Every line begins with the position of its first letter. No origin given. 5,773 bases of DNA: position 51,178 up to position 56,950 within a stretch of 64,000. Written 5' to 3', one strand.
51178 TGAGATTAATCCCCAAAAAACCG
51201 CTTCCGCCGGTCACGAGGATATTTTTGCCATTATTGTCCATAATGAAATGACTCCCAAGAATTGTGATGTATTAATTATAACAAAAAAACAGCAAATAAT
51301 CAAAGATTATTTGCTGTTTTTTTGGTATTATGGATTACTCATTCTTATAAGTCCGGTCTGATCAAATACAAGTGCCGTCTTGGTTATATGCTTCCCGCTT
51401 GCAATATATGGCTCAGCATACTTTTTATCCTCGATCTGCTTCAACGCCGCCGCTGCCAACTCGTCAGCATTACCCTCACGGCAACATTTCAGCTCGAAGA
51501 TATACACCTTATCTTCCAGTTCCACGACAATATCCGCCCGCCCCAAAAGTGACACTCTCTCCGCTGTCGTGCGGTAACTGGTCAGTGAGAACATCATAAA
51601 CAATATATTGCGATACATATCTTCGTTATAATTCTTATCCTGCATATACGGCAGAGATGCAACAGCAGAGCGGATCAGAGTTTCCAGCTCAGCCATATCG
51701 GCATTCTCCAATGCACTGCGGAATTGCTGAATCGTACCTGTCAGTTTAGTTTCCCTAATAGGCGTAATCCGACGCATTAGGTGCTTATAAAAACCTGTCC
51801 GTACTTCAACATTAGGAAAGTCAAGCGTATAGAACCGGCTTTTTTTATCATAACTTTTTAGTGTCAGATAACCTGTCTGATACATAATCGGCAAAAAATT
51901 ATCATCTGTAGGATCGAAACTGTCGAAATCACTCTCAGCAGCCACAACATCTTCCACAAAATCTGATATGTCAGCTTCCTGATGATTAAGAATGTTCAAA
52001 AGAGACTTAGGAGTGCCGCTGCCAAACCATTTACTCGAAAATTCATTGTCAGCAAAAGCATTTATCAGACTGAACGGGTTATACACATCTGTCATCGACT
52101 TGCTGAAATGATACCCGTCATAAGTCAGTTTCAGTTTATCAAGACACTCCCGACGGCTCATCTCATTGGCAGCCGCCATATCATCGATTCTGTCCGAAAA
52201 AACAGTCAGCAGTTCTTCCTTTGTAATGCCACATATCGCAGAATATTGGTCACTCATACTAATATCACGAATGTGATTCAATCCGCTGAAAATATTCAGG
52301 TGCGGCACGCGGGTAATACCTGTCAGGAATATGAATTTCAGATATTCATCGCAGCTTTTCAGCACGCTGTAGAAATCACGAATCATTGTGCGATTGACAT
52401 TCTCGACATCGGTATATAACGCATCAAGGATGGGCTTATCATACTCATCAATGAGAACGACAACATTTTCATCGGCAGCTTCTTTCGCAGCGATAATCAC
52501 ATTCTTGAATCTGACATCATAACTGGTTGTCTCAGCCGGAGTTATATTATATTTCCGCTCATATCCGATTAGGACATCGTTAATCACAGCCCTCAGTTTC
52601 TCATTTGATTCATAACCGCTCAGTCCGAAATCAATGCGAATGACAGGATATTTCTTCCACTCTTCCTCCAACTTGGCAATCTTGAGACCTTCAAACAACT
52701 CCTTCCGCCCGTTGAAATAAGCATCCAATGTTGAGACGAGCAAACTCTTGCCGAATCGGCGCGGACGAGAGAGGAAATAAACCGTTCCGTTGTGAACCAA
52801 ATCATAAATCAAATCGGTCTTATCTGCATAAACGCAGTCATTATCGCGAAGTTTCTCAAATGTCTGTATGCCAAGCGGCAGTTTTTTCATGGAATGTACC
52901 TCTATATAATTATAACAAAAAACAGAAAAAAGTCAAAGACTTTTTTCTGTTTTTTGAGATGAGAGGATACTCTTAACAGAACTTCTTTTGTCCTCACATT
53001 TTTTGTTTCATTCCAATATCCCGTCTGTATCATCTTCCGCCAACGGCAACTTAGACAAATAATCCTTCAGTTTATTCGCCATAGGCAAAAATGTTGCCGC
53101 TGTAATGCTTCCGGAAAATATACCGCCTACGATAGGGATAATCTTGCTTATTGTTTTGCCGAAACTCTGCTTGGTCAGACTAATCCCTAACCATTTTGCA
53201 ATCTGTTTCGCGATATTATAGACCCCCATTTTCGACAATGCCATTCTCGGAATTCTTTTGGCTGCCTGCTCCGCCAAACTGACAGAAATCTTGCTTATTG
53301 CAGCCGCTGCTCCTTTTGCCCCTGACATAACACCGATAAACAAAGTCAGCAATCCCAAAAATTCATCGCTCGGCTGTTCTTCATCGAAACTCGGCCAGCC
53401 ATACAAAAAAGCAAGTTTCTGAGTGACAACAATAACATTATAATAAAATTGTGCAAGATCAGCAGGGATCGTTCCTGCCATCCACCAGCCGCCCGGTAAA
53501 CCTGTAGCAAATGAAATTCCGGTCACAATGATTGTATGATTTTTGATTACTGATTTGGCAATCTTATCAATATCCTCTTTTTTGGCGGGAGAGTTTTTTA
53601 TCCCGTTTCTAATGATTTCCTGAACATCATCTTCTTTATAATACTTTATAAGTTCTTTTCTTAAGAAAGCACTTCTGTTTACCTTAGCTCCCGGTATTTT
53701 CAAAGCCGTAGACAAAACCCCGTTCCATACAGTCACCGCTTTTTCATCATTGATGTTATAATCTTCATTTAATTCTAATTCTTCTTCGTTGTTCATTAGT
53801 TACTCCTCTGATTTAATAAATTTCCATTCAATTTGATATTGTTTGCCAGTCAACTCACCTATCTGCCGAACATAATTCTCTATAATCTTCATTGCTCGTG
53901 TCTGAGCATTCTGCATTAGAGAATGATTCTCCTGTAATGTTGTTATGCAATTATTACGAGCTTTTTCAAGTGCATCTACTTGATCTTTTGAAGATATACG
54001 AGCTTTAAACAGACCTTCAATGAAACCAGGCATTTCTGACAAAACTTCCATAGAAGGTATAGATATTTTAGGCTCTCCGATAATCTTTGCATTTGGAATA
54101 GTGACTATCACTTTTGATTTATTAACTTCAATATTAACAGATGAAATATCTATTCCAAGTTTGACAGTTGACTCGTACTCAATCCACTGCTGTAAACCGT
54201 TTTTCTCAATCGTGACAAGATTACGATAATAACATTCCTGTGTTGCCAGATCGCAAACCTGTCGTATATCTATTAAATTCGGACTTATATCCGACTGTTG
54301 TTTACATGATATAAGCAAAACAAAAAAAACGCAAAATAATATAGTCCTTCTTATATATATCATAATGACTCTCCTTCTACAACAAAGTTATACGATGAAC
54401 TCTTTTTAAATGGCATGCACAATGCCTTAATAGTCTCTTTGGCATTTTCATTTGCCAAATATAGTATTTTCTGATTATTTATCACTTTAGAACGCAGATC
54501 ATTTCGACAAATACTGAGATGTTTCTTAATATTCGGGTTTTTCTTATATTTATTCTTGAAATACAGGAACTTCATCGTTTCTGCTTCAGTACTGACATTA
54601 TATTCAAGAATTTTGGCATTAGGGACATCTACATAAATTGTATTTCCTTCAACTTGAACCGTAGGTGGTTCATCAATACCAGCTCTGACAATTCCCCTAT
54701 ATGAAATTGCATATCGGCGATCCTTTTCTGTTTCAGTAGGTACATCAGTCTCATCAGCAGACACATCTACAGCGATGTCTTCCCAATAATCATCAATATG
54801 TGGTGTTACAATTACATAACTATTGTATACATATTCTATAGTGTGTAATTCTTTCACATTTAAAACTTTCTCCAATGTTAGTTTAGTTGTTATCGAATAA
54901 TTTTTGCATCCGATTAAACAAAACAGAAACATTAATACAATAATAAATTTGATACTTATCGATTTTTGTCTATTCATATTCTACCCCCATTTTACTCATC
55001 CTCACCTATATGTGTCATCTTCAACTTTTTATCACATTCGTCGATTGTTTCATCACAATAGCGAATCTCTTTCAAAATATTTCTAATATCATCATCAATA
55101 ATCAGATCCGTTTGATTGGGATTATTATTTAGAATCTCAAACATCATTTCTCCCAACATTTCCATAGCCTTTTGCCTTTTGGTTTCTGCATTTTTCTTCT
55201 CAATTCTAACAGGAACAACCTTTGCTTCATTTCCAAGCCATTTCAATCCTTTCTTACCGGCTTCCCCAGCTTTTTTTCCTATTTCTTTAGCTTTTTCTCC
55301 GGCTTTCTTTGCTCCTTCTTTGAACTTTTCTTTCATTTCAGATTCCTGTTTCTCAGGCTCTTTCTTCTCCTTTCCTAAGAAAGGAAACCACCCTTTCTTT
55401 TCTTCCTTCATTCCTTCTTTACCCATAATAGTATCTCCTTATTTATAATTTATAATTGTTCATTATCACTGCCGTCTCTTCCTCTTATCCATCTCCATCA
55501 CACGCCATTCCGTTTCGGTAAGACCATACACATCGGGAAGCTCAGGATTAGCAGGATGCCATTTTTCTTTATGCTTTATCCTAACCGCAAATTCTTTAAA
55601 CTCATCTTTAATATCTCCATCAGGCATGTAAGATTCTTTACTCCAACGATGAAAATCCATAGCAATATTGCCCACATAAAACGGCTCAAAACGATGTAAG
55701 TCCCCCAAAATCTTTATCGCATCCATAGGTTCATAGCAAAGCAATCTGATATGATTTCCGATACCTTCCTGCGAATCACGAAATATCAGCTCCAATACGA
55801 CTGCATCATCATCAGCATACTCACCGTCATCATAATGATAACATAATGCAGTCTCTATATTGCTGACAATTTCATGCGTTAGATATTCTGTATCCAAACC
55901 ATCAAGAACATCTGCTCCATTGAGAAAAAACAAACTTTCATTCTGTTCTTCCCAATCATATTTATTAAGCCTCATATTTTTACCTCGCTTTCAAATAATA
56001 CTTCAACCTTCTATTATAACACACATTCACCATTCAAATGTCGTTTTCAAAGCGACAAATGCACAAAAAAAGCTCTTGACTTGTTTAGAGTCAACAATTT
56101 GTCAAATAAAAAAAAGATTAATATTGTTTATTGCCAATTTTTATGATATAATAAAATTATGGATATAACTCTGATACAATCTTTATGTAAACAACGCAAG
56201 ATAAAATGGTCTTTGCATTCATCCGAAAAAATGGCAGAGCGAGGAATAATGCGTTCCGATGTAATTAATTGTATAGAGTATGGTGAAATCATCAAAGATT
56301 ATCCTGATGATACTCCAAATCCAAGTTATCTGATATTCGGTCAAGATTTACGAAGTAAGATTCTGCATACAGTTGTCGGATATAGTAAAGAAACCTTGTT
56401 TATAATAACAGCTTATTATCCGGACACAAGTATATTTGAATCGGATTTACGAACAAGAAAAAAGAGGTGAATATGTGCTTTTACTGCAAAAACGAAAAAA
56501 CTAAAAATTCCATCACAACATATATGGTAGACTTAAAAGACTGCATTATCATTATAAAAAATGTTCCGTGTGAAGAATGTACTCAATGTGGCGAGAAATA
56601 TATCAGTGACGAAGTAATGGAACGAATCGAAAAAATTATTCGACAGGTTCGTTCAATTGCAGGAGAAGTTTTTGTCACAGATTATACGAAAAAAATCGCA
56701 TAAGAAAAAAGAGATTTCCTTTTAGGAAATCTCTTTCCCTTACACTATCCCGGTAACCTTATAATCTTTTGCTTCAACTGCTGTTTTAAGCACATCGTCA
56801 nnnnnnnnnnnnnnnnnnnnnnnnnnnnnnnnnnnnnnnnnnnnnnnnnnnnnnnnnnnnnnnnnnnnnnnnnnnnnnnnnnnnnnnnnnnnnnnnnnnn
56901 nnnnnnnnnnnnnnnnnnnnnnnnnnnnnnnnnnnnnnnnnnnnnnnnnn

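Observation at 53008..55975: AT-rich five-gene cassette: acidic protein, K/E-rich protein, two tandem paralogous lipoproteins, EcsC-like protein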

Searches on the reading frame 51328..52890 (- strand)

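Call 3: search_protein_families(library=pfam, proteins=[window:51328-52890:-], max_evalue=0.1)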
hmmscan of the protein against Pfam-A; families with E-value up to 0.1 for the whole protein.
window:51328-52890:- (520 aa): 2 families
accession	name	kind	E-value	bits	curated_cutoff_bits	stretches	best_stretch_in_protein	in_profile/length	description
PF09820.16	AAA-ATPase_like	-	1.4e-65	221.3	26.1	1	5-201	1-201/201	Predicted AAA-ATPase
PF08011.17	PDDEXK_9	-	2.4e-17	63.3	25.5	1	422-516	2-102/105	PD-(D/E)XK nuclease superfamily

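Call 4: search_protein_families(library=ncbifam, proteins=[window:51328-52890:-], max_evalue=0.1)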
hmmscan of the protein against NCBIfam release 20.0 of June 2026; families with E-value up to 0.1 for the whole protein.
window:51328-52890:- (520 aa): 0 families

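Call 5: search_protein_families(library=padloc, proteins=[window:51328-52890:-], max_evalue=0.1)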
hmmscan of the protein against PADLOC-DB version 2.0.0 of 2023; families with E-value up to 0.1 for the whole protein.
window:51328-52890:- (520 aa): 0 families

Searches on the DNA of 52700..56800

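Call 74: search_rna_families(source=window, start=52700, end=56800, threshold=evalue, max_evalue=1)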
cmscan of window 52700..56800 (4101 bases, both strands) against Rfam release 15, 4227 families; matches with E-value up to 1: 2.
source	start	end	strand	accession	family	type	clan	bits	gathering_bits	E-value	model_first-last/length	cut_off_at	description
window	52892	52961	-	RF04348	Plastid-psbM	Cis-reg;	-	28.7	52.7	0.33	1-79/79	no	Plastid-psbM 3UTR RNA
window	55067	55144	-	RF00055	SNORD96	Gene; snRNA; snoRNA; CD-box;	CL00072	23.1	43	0.55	1-85/85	no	Small nucleolar RNA SNORD96 family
